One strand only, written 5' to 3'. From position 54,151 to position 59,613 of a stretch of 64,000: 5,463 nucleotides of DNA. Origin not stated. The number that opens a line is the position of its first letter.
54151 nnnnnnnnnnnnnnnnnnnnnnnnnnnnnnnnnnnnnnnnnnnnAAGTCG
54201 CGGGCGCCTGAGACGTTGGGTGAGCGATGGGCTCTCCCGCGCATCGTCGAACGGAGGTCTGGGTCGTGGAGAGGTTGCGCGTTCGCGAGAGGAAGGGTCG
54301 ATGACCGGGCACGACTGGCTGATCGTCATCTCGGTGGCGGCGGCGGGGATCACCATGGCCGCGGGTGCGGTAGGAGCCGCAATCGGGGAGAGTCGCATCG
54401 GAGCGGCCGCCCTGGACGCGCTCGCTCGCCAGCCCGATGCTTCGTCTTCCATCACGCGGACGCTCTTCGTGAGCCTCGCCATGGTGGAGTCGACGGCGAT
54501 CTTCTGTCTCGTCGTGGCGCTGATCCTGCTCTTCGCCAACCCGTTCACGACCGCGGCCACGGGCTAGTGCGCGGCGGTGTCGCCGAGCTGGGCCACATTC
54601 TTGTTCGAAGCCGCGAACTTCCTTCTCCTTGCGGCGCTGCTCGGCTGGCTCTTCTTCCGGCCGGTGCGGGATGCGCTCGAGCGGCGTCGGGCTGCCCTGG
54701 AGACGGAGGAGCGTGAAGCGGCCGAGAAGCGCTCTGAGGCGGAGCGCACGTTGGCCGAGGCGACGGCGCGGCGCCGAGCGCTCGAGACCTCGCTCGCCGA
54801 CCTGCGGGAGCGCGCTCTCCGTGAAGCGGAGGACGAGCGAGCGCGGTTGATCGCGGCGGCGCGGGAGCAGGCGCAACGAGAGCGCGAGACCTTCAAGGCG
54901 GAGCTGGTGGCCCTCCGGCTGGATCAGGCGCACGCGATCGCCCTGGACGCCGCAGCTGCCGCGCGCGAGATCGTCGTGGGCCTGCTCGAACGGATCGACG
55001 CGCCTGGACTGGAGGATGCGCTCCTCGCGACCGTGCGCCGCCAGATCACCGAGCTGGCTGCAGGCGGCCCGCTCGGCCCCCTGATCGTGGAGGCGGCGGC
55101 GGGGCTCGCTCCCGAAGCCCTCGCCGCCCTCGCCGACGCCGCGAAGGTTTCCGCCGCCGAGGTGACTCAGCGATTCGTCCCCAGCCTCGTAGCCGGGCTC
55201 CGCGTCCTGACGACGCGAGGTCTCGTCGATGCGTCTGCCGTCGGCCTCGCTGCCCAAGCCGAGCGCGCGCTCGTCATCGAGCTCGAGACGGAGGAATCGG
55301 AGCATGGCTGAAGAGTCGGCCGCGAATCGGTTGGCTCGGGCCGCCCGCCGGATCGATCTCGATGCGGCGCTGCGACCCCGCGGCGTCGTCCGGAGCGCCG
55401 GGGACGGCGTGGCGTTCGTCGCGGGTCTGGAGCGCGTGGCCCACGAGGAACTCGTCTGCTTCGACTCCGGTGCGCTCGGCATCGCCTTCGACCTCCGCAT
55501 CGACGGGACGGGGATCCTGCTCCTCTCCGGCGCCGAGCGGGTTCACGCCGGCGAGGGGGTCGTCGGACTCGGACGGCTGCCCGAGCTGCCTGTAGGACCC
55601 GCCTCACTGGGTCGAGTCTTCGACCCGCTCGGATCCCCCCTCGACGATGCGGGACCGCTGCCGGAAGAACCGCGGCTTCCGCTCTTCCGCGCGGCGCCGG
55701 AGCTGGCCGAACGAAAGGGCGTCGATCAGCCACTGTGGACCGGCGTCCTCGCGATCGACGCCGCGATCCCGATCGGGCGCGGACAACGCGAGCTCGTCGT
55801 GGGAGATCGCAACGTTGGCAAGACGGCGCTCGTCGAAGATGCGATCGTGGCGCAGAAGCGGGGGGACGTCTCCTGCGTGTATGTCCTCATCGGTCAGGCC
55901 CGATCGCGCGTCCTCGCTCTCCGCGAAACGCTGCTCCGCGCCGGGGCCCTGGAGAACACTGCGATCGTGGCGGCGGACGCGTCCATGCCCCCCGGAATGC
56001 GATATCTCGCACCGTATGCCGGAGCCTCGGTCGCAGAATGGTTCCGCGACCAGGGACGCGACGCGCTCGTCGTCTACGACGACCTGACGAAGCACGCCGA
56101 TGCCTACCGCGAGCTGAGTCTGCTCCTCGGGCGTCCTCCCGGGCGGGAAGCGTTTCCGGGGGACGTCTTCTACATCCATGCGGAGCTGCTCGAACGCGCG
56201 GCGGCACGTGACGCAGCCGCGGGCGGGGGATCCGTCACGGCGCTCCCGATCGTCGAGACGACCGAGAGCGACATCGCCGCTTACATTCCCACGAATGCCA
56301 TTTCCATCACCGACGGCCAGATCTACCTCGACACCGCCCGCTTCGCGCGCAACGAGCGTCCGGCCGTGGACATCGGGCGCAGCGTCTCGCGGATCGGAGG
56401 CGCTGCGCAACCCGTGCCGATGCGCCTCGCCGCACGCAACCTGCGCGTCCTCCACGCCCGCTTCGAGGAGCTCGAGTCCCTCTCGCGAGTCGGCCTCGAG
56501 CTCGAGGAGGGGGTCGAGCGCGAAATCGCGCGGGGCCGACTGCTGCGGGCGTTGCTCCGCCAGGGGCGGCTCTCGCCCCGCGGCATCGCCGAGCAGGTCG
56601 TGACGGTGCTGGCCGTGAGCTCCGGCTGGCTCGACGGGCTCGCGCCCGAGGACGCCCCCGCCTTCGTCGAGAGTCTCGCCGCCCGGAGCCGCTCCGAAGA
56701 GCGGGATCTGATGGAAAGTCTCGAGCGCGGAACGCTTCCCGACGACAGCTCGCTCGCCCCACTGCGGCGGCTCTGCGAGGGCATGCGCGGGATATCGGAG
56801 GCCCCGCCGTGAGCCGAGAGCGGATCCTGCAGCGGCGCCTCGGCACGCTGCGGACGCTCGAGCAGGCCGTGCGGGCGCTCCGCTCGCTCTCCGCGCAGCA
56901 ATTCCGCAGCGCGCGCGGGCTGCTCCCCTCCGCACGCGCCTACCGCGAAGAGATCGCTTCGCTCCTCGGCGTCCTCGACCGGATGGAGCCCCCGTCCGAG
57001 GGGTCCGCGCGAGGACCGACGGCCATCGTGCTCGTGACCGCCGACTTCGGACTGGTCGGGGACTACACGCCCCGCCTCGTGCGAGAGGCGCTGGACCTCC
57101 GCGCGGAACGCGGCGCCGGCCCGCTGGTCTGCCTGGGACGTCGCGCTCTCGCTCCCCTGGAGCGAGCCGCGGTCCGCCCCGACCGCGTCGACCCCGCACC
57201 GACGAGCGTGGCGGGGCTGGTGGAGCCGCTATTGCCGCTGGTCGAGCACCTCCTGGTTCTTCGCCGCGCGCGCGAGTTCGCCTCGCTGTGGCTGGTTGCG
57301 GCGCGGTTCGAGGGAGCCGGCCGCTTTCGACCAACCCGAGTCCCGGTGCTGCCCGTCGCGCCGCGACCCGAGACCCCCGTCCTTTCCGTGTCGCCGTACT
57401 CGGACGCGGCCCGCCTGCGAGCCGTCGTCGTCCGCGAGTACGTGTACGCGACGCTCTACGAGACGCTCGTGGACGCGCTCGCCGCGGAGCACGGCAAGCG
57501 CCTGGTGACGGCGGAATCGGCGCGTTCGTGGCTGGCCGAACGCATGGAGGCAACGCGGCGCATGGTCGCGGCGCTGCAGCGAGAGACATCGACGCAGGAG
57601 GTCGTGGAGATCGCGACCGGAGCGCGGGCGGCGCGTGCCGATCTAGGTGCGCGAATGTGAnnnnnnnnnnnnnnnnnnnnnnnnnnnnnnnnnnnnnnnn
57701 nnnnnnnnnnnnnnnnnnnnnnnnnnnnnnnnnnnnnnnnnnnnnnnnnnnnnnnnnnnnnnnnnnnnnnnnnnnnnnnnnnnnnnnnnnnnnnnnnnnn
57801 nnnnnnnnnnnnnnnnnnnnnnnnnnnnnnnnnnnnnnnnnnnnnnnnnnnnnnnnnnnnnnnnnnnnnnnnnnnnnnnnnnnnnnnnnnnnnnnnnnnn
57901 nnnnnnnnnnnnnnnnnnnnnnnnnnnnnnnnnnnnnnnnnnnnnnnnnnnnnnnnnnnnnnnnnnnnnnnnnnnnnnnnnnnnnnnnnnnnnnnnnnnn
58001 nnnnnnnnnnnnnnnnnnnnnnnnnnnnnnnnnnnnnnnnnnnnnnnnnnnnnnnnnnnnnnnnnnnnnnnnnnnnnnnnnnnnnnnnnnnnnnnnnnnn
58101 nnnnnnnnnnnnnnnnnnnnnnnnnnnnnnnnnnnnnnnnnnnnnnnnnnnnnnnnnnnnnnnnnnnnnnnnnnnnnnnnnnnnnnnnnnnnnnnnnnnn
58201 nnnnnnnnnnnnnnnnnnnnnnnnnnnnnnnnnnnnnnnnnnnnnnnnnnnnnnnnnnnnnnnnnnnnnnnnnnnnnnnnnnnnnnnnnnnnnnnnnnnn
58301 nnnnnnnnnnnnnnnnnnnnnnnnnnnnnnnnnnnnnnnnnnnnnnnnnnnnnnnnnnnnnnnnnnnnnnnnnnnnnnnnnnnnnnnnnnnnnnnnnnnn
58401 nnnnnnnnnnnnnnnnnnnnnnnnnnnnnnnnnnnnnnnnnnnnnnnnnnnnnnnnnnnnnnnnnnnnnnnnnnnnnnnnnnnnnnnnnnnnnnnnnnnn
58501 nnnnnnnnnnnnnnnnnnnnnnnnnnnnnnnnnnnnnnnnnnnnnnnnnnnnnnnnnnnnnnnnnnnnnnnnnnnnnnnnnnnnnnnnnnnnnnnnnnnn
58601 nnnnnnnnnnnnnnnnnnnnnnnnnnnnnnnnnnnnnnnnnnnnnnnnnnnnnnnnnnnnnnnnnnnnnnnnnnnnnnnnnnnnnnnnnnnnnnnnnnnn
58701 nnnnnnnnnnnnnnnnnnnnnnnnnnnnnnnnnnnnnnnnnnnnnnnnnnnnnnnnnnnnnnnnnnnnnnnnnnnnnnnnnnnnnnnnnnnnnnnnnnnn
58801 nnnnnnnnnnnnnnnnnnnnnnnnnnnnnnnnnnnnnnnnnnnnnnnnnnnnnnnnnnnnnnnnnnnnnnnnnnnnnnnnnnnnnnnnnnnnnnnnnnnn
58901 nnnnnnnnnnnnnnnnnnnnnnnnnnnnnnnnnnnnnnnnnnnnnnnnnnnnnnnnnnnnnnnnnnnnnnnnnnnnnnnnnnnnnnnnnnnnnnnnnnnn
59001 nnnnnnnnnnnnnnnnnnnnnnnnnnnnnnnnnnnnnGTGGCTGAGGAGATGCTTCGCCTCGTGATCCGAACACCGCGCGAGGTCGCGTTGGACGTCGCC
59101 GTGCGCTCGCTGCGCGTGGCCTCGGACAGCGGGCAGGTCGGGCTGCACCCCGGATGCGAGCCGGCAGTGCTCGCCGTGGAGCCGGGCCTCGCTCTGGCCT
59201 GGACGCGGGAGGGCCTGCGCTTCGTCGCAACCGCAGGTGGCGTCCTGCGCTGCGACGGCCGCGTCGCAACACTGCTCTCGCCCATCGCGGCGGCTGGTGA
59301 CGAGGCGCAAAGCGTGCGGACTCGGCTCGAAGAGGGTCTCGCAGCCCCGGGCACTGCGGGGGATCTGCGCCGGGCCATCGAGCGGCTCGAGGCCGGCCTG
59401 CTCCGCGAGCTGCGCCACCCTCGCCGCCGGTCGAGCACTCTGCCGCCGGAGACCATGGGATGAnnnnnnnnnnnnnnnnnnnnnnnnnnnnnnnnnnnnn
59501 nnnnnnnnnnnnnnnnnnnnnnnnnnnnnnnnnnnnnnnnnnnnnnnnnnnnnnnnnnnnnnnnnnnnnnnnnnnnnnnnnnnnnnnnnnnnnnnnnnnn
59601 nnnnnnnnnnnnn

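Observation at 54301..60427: Delta-less, AtpQ-containing (N-type) ATPase operon in a circularly permuted gene order and without AtpR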

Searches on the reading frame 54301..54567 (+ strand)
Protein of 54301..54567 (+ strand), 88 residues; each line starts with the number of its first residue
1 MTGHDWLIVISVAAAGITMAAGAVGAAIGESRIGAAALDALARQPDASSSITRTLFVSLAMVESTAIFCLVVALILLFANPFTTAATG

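Call 4: search_protein_families(library=pfam, proteins=[window:54301-54567:+], max_evalue=0.01)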
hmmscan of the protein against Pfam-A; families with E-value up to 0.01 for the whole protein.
window:54301-54567:+ (88 aa): 1 family
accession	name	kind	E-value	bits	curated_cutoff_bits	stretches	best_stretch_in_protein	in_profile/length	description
PF00137.26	ATP-synt_C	-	2.3e-16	60.2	24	1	14-76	2-60/60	ATP synthase subunit C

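Call 5: search_protein_families(library=ncbifam, proteins=[window:54301-54567:+], max_evalue=0.01)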
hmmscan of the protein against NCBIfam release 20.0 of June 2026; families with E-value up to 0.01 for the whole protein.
window:54301-54567:+ (88 aa): 18 families
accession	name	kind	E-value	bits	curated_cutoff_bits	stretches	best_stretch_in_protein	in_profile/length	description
NF009998.0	PRK13468.1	equivalog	3e-34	117.2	116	1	4-85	4-85/88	F0F1 ATP synthase subunit C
TIGR03322.1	alt_F1F0_F0_C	exception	4.5e-32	110.5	130.85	1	6-85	5-84/86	alternate F1F0 ATPase, F0 subunit C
NF005608.0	PRK07354.1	equivalog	5.6e-20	71.7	128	1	10-83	8-81/81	F0F1 ATP synthase subunit C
NF009999.0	PRK13471.1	equivalog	1.5e-17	63.6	124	1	12-79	17-84/85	F0F1 ATP synthase subunit C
NF006295.0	PRK08482.1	equivalog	2.1e-16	60.4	135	1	2-83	23-104/105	F0F1 ATP synthase subunit C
NF005363.0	PRK06876.1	equivalog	4.4e-16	58.5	71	1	11-82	8-79/80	F0F1 ATP synthase subunit C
TIGR01260.1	ATP_synt_c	equivalog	4.9e-16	58.5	43.95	1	23-79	2-58/58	ATP synthase F0 subunit C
NF005521.0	PRK07159.1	equivalog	9.5e-14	51.3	122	1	14-79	36-100/101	F0F1 ATP synthase subunit C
NF005733.0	PRK07558.1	equivalog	1e-12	48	85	1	14-79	10-74/75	F0F1 ATP synthase subunit C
NF004532.0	PRK05880.1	equivalog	1.2e-11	44.7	120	1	12-81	12-81/83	F0F1 ATP synthase subunit C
NF009996.0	PRK13466.1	equivalog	4.4e-08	33.1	110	1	17-76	6-65/66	F0F1 ATP synthase subunit C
NF009995.0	PRK13464.1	equivalog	1.3e-07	32.2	168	1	13-83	17-87/101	F0F1 ATP synthase subunit B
NF005900.0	PRK07874.1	equivalog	2.2e-07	31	114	1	12-75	18-79/80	ATP synthase F0 subunit C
NF004913.0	PRK06271.1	equivalog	1.3e-05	24.6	211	1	10-79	151-217/220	V-type ATP synthase subunit K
NF009997.0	PRK13467.1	equivalog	2.1e-05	24.4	98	1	19-76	8-65/66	F0F1 ATP synthase subunit C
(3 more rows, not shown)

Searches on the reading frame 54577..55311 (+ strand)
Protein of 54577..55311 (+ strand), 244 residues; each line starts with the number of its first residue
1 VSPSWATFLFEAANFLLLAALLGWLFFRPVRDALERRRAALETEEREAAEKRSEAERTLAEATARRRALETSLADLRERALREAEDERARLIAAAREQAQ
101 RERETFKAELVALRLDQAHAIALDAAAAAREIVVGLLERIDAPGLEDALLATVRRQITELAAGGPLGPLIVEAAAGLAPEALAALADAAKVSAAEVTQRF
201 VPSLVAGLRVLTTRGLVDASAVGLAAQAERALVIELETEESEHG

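Call 4: search_protein_families(library=pfam, proteins=[window:54577-55311:+], max_evalue=0.01)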
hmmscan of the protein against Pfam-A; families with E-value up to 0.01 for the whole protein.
window:54577-55311:+ (244 aa): 1 family
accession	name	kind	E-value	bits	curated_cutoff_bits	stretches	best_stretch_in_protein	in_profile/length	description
PF00430.23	ATP-synt_B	-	9.2e-08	32.7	28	1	7-131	1-125/132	ATP synthase B/B' CF(0)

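Call 5: search_protein_families(library=ncbifam, proteins=[window:54577-55311:+], max_evalue=0.01)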
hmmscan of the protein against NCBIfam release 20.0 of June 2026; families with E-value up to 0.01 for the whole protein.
window:54577-55311:+ (244 aa): 11 families
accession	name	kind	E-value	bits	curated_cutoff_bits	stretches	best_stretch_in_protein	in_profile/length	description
NF011044.0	PRK14474.1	equivalog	1.1e-12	48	339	1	4-125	4-125/258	F0F1 ATP synthase subunit B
TIGR03321.1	alt_F1F0_F0_B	exception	5.9e-12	45.9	224.7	1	2-136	2-140/246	alternate F1F0 ATPase, F0 subunit B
NF005607.0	PRK07353.1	equivalog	4.2e-09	36.4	131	1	6-137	21-152/155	F0F1 ATP synthase subunit B'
NF009992.0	PRK13461.1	equivalog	9.5e-08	31.8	127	1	2-118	2-129/159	F0F1 ATP synthase subunit B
NF006293.0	PRK08476.1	equivalog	1.7e-05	25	118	1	12-111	14-113/141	F0F1 ATP synthase subunit B'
NF009987.0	PRK13453.1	equivalog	0.00057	19.7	172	1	4-110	17-123/173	F0F1 ATP synthase subunit B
NF004873.0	PRK06231.1-3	equivalog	0.00059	19.4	220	1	4-69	47-112/208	F0F1 ATP synthase subunit B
NF004412.0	PRK05759.1-3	equivalog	0.00064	19.6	156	1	3-140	25-158/185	F0F1 ATP synthase subunit B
NF011041.0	PRK14471.1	equivalog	0.003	17.5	200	1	6-119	9-119/164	F0F1 ATP synthase subunit B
TIGR01144.1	ATP_synt_b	equivalog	0.0069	16.3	65.5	0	13-112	3-102/147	F0F1 ATP synthase subunit B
NF006292.0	PRK08475.1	equivalog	0.0073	16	166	0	13-108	33-124/171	F0F1 ATP synthase subunit B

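Call 30: search_solved_structures(query=A1, max_evalue=10, show_alignments=3)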
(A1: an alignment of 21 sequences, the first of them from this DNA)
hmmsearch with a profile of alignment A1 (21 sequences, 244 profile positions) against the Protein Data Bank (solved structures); distinct sequences matched with E-value up to 10: 84 (the best 60 are shown).
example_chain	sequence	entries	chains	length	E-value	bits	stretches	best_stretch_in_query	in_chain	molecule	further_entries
6n2y_b1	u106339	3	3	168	6.3e-22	81.7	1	7-161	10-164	ATP synthase subunit b | Bacillus PS3 ATP synthase subunit b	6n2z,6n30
6n2d_b2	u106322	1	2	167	8.4e-22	81.3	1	7-160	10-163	ATP synthase subunit b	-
9jc1_B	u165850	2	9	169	8.7e-22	81.2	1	7-160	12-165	ATP synthase subunit b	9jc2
9itj_U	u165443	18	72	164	1.5e-20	77.2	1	5-157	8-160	ATP synthase subunit b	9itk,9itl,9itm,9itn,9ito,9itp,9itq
6n2y_b2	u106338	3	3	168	5.3e-20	75.4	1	7-136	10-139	ATP synthase subunit b | Bacillus PS3 ATP synthase subunit b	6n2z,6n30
9jc1_A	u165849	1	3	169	6.2e-20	75.1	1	7-136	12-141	ATP synthase subunit b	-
7jg5_d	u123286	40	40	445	1.8e-14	57.3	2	8-190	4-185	ATP synthase subunit b-delta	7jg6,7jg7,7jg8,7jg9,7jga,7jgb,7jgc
9vkp_d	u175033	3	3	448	5.2e-12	49.2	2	6-163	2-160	ATP synthase subunit b-delta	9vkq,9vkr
6fkf_p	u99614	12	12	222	1.7e-11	47.6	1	12-137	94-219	ATP synthase subunit b', chloroplastic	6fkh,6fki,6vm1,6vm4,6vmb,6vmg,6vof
7p2y_b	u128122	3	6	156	4.3e-11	46.2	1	6-156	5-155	ATP synthase subunit b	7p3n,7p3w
7p2y_d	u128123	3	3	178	7.1e-11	45.5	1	115-232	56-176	ATP synthase subunit delta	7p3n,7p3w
9o19_X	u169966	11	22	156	1.4e-10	44.6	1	7-156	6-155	ATP synthase subunit b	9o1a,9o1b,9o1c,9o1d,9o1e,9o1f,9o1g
9vkp_b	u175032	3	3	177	9e-10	41.9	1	7-137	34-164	ATP synthase subunit b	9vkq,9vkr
22vl_p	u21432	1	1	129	1.5e-08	37.8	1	15-137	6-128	ATP synthase subunit b', chloroplastic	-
7jg5_b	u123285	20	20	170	4e-08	36.5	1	7-137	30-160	ATP synthase subunit b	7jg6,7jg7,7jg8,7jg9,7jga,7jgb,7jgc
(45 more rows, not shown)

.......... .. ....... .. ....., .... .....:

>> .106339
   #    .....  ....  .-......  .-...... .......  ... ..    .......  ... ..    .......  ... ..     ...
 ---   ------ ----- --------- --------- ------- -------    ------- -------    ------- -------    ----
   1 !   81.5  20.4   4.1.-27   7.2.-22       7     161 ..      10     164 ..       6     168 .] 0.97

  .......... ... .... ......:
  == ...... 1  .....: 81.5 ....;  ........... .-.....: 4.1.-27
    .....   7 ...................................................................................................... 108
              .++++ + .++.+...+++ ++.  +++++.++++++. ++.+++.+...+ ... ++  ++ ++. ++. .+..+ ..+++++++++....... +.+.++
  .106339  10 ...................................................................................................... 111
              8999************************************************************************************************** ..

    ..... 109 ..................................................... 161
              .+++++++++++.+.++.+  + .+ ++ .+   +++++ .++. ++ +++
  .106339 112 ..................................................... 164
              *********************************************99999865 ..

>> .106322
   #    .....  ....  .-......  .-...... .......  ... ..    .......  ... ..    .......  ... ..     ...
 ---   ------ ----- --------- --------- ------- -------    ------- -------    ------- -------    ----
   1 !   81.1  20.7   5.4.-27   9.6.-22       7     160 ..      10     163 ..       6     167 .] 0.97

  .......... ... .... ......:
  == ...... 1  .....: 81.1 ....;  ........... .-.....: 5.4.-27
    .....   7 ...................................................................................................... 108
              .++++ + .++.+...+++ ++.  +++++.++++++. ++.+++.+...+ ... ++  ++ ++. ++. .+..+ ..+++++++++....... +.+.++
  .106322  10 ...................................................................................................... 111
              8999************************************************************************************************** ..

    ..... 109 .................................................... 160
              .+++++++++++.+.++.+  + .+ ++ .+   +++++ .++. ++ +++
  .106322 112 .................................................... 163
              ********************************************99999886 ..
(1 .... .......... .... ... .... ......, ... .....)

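Call 31: search_protein_families(library=pfam, alignment_id=A1, max_evalue=1)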
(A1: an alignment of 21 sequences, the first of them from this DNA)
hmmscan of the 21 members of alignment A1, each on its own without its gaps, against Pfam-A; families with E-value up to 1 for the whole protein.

A. member 1, seq(244 aa): 4 families
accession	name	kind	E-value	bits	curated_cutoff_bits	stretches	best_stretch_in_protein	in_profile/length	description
PF00430.23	ATP-synt_B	-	9.2e-08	32.7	28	1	7-131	1-125/132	ATP synthase B/B' CF(0)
PF24481.2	CT398_CC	-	0.095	13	27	1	33-110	92-164/180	CT398-like coiled coil hairpin domain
PF10459.15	Peptidase_S46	-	0.33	10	22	1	31-115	273-357/698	Peptidase S46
PF13916.11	Phostensin_N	-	0.73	10.8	23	0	31-98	13-77/86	PP1-regulatory protein, Phostensin N-terminal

B. families by the number of members that match (of 21 scanned): 66 families (the first 25 are shown)
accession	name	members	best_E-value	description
PF00430.23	ATP-synt_B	19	2.1e-18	ATP synthase B/B' CF(0)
PF00213.23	OSCP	9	2.3e-09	ATP synthase delta (OSCP) subunit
PF03824.22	NicO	5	0.078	High-affinity nickel-transport protein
PF14012.11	DUF4229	3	0.0043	Protein of unknown function (DUF4229)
PF04612.17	T2SSM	3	0.026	Type II secretion system (T2SS), protein M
PF06428.16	Sec2p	3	0.046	GDP/GTP exchange factor Sec2p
PF17675.6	APG6_N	3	0.06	Apg6 coiled-coil region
PF10186.14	ATG14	2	4.9e-06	Vacuolar sorting 38 and autophagy-related subunit 14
PF06810.17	Phage_scaffold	2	0.011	Phage capsid assembly scaffolding protein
PF05266.19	DUF724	2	0.084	Protein of unknown function (DUF724)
PF22251.1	PFF1_TM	2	0.29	Vacuolar membrane protease, transmembrane domain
PF00325.26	Crp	1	0.00013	Bacterial regulatory proteins, crp family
PF01956.21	EMC3_TMCO1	1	0.0073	Integral membrane protein EMC3/TMCO1-like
PF11554.13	DUF3232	1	0.0078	Protein of unknown function (DUF3232)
PF13427.11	AadA_C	1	0.011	Aminoglycoside adenylyltransferase, C-terminal domain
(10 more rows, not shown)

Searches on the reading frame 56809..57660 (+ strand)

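Call 4: search_protein_families(library=pfam, proteins=[window:56809-57660:+], max_evalue=0.01)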
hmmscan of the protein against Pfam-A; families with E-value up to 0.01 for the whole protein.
window:56809-57660:+ (283 aa): 1 family
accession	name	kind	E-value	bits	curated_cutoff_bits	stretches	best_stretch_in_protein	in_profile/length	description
PF00231.24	ATP-synt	-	1.3e-26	94.4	39.9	1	6-274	4-284/285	ATP synthase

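Call 5: search_protein_families(library=ncbifam, proteins=[window:56809-57660:+], max_evalue=0.01)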
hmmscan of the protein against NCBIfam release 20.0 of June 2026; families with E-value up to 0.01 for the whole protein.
window:56809-57660:+ (283 aa): 11 families
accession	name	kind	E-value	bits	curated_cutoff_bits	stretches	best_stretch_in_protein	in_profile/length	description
NF010709.0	PRK14111.1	equivalog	9.1e-16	58.1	425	1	1-274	1-287/290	F0F1 ATP synthase subunit gamma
TIGR01146.1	ATPsyn_F1gamma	equivalog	1e-14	55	194.45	1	5-274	5-285/286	ATP synthase F1 subunit gamma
TIGR03323.1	alt_F1F0_F1_gam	exception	8.4e-13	48.3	282.35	1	7-273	1-283/285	alternate F1F0 ATPase, F1 subunit gamma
NF004145.0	PRK05621.1-2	equivalog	8.9e-10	38.5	317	2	1-100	1-105/306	F0F1 ATP synthase subunit gamma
NF009957.0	PRK13424.1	equivalog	1e-09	38.1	436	1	10-275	10-289/291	F0F1 ATP synthase subunit gamma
NF004144.0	PRK05621.1-1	equivalog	3.4e-09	36.6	372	1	2-274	2-286/287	F0F1 ATP synthase subunit gamma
NF010708.0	PRK14110.1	equivalog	4.1e-09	36.3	445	1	6-97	8-104/291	F0F1 ATP synthase subunit gamma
NF004146.0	PRK05621.1-4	equivalog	4.4e-07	29.6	342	1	7-274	7-295/296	F0F1 ATP synthase subunit gamma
NF004147.0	PRK05621.2-1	equivalog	4.7e-05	23.4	382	0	203-274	220-291/293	F0F1 ATP synthase subunit gamma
NF009960.0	PRK13427.1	equivalog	5e-05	22.9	432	1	70-274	76-287/289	F0F1 ATP synthase subunit gamma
NF009958.0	PRK13425.1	equivalog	0.00018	21.1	501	0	8-94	8-100/292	F0F1 ATP synthase subunit gamma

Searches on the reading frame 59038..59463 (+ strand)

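Call 4: search_protein_families(library=pfam, proteins=[window:59038-59463:+], max_evalue=0.01)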
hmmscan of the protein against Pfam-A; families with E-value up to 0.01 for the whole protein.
window:59038-59463:+ (141 aa): 1 family
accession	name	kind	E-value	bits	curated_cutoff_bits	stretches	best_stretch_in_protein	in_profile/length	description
PF02823.21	ATP-synt_DE_N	-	5.1e-06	26.8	27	1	6-80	1-76/80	ATP synthase, Delta/Epsilon chain, beta-sandwich domain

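Call 5: search_protein_families(library=ncbifam, proteins=[window:59038-59463:+], max_evalue=0.01)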
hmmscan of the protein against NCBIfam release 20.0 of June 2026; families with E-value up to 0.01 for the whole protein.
window:59038-59463:+ (141 aa): 8 families
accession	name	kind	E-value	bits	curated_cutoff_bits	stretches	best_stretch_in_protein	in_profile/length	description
NF009981.0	PRK13447.1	equivalog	8.6e-08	32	160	1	4-125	3-128/151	F0F1 ATP synthase subunit epsilon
TIGR03166.1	alt_F1F0_F1_eps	hypoth_equivalog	1.4e-06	28.3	100.1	1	7-124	1-121/122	alternate F1F0 ATPase, F1 subunit epsilon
NF004871.0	PRK06228.1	equivalog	1.8e-06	27.8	135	1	4-125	3-127/133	F0F1 ATP synthase subunit epsilon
TIGR01216.1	ATP_synt_epsi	equivalog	0.00011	22.2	67.25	1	6-96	2-98/130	ATP synthase F1 subunit epsilon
NF001847.0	PRK00571.1-4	equivalog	0.00044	19.9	135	1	22-118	20-122/139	F0F1 ATP synthase subunit epsilon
NF009980.0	PRK13446.1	equivalog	0.0026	17.7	129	1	3-94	2-93/136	F0F1 ATP synthase subunit epsilon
NF001846.0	PRK00571.1-3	equivalog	0.0044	17.2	132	1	5-91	3-95/137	F0F1 ATP synthase subunit epsilon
NF011322.0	PRK14735.1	equivalog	0.0092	15.9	202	0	7-95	4-92/139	F0F1 ATP synthase subunit epsilon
